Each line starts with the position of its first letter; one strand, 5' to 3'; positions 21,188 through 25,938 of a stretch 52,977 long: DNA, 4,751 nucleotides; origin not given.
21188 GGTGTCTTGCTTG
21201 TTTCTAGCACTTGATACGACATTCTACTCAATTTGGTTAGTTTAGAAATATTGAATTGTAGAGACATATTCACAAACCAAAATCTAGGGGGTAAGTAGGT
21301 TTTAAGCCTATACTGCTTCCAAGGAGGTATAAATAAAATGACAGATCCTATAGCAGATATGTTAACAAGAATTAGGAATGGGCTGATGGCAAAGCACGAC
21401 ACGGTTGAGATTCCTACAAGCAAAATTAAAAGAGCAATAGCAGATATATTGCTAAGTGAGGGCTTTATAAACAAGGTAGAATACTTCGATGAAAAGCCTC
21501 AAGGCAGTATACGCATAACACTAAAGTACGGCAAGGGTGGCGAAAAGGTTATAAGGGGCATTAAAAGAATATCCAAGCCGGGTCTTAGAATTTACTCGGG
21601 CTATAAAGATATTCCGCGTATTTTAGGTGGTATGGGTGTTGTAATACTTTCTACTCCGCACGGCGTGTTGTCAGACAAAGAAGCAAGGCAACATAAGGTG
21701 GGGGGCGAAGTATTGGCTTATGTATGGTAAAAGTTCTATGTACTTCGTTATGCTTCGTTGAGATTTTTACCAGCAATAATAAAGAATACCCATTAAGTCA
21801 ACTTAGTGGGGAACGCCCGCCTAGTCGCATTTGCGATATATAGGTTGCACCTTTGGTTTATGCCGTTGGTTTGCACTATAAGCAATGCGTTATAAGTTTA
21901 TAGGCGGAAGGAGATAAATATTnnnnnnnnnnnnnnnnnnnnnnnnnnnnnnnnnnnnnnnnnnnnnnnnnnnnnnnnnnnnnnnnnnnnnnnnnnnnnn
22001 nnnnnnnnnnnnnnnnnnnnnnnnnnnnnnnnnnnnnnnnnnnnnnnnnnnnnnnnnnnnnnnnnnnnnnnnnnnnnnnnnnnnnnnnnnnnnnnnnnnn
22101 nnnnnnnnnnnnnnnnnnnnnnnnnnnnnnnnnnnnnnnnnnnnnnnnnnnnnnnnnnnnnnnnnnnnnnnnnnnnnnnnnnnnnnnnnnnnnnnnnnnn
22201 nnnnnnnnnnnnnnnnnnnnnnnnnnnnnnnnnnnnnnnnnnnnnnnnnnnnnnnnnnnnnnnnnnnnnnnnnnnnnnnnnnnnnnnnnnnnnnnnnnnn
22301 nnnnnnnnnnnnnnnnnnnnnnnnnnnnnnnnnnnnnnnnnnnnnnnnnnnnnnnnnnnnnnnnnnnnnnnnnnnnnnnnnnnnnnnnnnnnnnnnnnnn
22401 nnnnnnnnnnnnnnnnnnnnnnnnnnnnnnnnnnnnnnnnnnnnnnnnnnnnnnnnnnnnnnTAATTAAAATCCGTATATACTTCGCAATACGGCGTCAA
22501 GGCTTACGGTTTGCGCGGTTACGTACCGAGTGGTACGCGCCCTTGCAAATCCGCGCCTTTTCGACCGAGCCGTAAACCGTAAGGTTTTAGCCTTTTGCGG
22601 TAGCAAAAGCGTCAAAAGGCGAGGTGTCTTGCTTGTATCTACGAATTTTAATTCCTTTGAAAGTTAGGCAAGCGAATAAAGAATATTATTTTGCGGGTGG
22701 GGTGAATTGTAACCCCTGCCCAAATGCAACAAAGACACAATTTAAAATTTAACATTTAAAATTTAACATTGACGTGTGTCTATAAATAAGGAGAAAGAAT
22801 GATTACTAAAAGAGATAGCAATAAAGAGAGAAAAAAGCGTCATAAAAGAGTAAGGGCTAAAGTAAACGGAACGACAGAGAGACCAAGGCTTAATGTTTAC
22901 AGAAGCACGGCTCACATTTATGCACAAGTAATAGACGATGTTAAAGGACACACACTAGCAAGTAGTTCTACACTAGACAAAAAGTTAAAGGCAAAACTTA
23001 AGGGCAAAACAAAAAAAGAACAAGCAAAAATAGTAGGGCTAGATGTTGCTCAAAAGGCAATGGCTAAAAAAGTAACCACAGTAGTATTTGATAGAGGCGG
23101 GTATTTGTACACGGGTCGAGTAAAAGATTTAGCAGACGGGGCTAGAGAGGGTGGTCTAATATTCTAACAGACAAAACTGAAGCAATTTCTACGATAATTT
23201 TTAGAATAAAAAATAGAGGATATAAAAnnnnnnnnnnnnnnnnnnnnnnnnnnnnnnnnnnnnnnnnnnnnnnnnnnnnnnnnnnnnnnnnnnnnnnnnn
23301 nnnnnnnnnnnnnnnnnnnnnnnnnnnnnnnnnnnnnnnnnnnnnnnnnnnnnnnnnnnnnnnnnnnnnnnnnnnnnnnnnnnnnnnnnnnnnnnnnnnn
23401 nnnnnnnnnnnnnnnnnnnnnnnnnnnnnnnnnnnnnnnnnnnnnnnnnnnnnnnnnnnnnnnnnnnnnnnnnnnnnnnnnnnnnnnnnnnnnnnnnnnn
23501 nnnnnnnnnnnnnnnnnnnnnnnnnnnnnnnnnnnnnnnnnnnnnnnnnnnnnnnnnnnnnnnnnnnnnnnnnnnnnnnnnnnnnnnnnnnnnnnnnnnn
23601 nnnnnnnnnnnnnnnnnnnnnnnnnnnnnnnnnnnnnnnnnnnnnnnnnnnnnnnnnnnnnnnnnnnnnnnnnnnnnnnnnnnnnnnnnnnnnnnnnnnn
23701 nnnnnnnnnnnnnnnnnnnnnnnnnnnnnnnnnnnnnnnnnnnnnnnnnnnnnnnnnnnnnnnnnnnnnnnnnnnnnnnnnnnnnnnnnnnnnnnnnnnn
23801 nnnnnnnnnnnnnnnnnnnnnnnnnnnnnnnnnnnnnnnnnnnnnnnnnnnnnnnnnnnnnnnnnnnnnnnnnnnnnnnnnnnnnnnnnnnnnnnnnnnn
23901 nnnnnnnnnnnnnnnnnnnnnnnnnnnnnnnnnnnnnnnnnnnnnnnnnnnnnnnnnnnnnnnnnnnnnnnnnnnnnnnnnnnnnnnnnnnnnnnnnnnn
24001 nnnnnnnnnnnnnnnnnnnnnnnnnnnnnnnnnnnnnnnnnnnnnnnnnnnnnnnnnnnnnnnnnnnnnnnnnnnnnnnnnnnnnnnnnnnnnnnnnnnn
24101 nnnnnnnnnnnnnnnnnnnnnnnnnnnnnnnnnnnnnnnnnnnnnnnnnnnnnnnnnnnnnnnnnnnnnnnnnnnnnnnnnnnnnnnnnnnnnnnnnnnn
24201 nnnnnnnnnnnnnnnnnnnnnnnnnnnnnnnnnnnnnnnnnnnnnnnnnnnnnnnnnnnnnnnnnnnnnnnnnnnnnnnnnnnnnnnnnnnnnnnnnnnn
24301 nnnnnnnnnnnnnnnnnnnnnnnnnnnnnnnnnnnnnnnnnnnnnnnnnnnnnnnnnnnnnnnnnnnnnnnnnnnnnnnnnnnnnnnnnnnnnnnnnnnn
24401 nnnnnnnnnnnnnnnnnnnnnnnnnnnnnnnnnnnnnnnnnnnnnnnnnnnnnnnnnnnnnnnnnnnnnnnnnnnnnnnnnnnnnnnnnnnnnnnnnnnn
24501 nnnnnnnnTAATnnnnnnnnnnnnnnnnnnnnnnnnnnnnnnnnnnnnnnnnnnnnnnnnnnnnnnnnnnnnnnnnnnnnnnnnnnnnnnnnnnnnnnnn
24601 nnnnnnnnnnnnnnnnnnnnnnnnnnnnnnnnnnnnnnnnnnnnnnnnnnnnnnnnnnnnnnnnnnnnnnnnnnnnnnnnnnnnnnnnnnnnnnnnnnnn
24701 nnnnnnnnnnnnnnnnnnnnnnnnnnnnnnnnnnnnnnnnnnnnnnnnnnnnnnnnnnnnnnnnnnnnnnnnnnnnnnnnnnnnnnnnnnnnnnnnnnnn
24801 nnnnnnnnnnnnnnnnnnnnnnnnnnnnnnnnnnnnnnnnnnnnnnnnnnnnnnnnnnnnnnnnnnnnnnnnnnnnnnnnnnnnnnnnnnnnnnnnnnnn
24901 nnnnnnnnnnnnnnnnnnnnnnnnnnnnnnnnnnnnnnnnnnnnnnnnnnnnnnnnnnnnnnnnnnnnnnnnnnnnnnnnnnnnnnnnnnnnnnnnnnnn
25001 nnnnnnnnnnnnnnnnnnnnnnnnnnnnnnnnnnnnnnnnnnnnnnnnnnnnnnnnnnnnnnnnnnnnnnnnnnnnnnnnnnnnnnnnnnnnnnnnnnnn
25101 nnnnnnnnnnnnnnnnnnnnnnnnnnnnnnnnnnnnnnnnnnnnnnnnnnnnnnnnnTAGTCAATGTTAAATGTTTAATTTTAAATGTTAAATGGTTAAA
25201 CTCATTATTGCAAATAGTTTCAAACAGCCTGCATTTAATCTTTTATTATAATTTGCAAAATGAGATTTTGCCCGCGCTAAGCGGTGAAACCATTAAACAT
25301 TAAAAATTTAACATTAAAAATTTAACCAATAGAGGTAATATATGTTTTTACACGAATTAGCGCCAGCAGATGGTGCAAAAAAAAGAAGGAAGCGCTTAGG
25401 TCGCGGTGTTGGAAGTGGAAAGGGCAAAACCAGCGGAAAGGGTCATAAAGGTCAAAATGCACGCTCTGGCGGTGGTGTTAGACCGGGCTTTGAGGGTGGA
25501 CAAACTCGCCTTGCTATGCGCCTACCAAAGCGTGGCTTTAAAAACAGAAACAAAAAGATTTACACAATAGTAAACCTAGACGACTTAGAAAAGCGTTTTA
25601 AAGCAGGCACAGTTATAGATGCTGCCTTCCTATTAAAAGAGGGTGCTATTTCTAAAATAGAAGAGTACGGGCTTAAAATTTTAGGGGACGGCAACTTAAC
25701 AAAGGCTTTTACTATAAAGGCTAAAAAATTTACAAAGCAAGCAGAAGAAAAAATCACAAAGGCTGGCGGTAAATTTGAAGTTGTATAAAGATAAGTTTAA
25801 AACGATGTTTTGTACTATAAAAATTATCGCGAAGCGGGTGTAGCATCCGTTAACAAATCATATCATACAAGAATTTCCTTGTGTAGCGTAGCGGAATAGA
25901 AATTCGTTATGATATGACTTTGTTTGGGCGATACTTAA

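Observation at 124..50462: F1: about 26 copies of a structured intergenic element whose long arms differ between copies but stay self-complementary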

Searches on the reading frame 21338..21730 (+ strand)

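Call 10: search_protein_families(library=pfam, proteins=[window:21338-21730:+])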
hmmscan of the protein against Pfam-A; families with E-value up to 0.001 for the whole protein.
window:21338-21730:+ (130 aa): 1 family
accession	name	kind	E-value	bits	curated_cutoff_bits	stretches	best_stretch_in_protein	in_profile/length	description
PF00410.24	Ribosomal_S8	-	1e-50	171.4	24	1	3-130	1-126/126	Ribosomal protein S8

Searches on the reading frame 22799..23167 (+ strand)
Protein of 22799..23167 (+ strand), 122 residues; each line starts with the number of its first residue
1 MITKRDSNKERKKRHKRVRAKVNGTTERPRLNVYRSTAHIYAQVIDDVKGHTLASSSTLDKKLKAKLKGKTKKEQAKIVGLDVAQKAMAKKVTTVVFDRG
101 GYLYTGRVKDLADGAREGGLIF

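Call 10: search_protein_families(library=pfam, proteins=[window:22799-23167:+])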
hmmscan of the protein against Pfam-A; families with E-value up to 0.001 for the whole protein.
window:22799-23167:+ (122 aa): 1 family
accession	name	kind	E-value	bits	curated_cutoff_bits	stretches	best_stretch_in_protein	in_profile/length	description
PF00861.27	Ribosomal_L18p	-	5.8e-46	156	27.8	1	8-122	4-116/116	Ribosomal L18 of archaea, bacteria, mitoch. and chloroplast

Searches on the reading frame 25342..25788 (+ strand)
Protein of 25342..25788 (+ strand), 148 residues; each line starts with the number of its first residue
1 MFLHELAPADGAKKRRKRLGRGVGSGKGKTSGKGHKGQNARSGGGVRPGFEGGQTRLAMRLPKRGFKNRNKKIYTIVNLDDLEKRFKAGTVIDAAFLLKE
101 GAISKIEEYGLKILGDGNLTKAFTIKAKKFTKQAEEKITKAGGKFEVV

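Call 10: search_protein_families(library=pfam, proteins=[window:25342-25788:+])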
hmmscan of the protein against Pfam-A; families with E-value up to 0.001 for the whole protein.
window:25342-25788:+ (148 aa): 1 family
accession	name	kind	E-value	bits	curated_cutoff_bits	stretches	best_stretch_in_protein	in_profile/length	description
PF00828.25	Ribosomal_L27A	-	2.8e-19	69.7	21.5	1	76-146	1-72/72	Ribosomal proteins 50S-L15, 50S-L18e, 60S-L27A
